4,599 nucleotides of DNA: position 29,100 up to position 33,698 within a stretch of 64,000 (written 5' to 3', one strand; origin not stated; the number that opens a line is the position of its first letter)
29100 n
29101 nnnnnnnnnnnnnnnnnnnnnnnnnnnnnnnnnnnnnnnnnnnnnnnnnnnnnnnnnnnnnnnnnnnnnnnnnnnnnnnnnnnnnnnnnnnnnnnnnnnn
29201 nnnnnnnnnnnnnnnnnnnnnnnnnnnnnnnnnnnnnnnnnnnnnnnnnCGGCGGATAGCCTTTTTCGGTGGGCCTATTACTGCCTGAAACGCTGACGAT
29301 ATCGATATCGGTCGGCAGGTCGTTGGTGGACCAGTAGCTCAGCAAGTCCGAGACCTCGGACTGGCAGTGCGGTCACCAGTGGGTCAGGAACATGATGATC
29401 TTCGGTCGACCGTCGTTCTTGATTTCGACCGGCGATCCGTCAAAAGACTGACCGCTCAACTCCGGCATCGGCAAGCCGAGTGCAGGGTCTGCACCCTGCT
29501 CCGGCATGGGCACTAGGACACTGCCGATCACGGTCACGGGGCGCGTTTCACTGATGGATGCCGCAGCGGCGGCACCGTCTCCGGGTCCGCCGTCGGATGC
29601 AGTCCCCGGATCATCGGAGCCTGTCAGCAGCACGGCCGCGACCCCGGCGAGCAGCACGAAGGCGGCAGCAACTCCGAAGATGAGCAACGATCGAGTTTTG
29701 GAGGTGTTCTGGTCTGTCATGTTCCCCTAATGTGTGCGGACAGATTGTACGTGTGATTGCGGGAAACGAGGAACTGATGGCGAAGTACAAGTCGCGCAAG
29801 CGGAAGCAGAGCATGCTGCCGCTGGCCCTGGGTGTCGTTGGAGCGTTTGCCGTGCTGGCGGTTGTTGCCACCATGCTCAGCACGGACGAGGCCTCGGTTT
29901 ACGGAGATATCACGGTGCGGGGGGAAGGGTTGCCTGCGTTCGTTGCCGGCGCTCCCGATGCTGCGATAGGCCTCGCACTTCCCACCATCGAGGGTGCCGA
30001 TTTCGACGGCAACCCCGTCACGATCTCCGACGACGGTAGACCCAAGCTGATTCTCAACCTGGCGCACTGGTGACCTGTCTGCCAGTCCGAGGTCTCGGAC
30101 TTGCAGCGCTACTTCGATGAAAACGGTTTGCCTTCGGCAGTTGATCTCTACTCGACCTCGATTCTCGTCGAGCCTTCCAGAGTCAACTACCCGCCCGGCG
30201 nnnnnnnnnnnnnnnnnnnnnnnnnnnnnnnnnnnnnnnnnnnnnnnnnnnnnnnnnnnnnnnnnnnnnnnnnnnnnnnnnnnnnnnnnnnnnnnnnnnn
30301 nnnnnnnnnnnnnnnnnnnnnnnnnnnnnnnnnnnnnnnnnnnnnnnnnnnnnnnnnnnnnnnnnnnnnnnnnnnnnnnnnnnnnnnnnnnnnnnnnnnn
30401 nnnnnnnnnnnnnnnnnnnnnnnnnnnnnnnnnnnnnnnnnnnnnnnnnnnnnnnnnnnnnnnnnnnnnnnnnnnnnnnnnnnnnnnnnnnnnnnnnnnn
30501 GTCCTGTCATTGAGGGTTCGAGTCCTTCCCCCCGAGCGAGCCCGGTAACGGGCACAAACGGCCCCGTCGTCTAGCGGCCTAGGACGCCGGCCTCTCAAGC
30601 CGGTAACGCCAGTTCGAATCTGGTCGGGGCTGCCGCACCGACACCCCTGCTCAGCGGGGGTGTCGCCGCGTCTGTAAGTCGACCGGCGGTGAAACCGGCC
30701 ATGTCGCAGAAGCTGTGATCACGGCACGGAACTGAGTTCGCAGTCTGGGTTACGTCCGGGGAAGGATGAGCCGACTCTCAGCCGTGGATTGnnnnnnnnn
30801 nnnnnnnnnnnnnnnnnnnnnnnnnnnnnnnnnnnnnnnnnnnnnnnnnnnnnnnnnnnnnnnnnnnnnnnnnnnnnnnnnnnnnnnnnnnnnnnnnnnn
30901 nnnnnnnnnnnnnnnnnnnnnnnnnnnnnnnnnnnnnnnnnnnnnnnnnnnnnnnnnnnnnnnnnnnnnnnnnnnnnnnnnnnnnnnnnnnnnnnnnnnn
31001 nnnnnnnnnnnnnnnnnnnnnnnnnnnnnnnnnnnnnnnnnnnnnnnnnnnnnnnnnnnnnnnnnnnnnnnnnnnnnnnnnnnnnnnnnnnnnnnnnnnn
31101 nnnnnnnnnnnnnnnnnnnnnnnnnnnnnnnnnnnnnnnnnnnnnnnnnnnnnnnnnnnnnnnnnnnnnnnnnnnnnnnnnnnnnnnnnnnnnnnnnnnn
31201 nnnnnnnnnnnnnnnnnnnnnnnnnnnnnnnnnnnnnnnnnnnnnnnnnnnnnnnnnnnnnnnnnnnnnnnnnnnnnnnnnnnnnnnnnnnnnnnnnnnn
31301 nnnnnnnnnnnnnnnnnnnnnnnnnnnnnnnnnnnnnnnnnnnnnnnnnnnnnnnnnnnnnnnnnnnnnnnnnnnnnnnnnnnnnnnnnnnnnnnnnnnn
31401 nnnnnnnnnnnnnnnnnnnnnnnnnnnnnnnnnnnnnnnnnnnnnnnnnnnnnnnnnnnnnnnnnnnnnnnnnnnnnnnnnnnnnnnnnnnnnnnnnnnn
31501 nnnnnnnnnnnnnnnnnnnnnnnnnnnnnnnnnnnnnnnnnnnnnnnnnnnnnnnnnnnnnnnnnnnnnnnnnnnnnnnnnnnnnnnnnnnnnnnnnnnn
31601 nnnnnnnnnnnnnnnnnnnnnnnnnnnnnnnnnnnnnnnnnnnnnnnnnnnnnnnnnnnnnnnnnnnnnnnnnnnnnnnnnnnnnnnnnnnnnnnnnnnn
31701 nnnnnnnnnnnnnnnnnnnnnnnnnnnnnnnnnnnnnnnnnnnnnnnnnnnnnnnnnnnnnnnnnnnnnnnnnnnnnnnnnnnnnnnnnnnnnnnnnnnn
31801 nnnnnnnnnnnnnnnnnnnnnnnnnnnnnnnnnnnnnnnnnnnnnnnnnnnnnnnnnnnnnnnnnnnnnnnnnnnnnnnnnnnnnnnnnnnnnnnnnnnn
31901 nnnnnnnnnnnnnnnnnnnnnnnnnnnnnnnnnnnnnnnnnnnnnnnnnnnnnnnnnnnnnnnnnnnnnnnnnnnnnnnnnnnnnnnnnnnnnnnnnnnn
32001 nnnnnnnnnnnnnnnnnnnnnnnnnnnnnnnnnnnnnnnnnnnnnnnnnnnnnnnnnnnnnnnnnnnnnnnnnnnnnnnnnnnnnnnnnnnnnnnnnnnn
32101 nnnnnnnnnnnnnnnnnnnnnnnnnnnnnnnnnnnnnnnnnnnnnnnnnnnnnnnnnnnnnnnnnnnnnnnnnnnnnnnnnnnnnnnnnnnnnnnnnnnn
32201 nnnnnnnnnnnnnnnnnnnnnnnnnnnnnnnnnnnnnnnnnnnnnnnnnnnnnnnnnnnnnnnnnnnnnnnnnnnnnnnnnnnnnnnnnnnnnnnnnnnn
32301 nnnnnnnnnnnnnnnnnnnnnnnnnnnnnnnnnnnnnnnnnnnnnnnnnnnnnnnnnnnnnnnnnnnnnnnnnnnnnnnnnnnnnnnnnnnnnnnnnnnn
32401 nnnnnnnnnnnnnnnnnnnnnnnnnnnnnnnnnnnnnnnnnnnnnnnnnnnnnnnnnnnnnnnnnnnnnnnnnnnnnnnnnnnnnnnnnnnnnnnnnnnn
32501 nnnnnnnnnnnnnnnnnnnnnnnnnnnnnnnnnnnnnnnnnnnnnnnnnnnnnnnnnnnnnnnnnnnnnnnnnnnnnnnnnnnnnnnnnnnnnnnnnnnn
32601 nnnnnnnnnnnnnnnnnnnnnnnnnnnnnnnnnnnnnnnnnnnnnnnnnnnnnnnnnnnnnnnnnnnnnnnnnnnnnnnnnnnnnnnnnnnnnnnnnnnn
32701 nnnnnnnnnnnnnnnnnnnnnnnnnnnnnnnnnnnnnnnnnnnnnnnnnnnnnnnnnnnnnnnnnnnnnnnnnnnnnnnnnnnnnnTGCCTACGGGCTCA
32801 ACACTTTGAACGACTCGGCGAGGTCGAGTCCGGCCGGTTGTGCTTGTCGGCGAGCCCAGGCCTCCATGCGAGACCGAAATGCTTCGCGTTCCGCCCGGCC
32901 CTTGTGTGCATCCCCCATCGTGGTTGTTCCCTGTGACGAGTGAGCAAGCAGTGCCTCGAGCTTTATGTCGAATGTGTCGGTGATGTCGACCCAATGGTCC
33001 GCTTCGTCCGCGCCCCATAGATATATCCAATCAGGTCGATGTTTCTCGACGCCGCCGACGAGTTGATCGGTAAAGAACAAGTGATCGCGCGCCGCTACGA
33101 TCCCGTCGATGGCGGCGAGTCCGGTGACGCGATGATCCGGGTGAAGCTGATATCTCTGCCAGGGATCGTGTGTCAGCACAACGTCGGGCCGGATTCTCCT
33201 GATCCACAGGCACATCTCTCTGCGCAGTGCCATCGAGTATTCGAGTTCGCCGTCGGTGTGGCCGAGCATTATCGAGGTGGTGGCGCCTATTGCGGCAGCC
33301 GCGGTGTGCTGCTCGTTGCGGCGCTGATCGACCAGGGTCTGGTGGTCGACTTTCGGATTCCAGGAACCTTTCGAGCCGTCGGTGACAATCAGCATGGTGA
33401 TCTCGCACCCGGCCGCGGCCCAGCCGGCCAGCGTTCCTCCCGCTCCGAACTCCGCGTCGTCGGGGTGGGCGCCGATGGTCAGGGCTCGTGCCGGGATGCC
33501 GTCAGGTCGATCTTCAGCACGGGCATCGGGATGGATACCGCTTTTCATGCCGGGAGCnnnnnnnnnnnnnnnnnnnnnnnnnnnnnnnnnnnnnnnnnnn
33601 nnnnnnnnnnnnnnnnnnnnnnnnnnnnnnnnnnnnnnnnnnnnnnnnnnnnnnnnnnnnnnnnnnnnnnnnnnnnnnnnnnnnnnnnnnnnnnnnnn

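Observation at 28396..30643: Candidate selenium-dependent extracytoplasmic disulfide relay: DsbB/BdbC-like quinone oxidoreductase next to two Sec-TlpA-like genes, with tRNA-Gln/tRNA-Glu immediately downstream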

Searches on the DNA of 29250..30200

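Call 85: search_rna_families(source=window, start=29250, end=30200, threshold=evalue, max_evalue=10)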
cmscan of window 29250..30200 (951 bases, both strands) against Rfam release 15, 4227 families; matches with E-value up to 10: 3.
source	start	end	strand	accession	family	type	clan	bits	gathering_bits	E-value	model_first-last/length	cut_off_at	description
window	29258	29290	+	RF02929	algC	Cis-reg;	-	14.8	33.8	9.2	9-44/52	no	algC RNA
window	29545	29598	+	RF02791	CcsR1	Gene; sRNA;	-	14.2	65.3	1.7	1-83/83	no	Conserved CCUCCUCCC motif stress-induced RNA 1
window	29588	29674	-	RF01390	isrG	Gene; sRNA;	-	8.9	100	8.2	1-279/279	no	isrG Hfq binding RNA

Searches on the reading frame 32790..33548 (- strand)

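Call 24: search_protein_families(library=pfam, proteins=[window:32790-33548:-], max_evalue=0.00001)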
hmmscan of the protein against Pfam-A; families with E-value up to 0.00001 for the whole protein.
window:32790-33548:- (252 aa): 1 family
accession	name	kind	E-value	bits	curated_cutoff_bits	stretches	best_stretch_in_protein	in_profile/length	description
PF02585.22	PIG-L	-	3.5e-30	105.6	28.2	1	23-147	1-126/129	GlcNAc-PI de-N-acetylase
